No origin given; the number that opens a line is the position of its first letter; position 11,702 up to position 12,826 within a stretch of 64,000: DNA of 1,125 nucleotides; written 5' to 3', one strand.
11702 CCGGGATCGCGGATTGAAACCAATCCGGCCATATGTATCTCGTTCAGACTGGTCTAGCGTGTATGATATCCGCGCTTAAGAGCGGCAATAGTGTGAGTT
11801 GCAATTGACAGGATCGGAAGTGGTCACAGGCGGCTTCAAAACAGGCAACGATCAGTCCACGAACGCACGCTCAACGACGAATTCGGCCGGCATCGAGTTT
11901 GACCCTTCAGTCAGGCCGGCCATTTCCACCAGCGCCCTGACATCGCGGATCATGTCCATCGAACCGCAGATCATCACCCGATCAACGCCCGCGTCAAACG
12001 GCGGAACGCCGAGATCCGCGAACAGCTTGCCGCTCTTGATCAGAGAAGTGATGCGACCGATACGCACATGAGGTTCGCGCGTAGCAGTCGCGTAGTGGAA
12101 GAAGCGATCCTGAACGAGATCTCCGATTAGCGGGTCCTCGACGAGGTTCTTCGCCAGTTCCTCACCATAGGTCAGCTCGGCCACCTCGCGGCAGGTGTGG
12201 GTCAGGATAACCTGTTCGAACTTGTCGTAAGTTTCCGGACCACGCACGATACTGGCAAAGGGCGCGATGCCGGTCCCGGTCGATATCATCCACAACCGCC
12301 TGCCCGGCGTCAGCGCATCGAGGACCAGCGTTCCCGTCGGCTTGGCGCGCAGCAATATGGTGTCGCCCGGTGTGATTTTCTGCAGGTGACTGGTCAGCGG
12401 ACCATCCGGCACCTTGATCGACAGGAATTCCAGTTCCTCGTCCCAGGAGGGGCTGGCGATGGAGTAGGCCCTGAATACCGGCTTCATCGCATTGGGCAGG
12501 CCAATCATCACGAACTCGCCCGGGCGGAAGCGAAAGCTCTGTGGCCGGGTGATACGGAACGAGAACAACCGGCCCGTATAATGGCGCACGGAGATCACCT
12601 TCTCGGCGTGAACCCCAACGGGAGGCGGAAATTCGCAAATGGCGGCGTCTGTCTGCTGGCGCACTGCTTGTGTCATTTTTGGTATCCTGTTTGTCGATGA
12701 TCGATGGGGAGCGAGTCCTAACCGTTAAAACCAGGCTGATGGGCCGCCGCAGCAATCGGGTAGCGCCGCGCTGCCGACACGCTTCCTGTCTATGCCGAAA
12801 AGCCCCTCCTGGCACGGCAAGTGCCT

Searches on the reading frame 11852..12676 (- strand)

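Call 78: search_protein_families(library=pfam, max_evalue=0.001, proteins=[window:11852-12676:-])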
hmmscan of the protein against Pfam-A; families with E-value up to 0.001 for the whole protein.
window:11852-12676:- (274 aa): 2 families
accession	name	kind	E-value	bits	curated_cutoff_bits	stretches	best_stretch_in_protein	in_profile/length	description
PF00175.26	NAD_binding_1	-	3.1e-08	34.7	22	1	130-247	1-108/109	Oxidoreductase NAD-binding domain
PF00970.30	FAD_binding_6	-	7.8e-08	33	21.1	1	36-116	15-96/99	Oxidoreductase FAD-binding domain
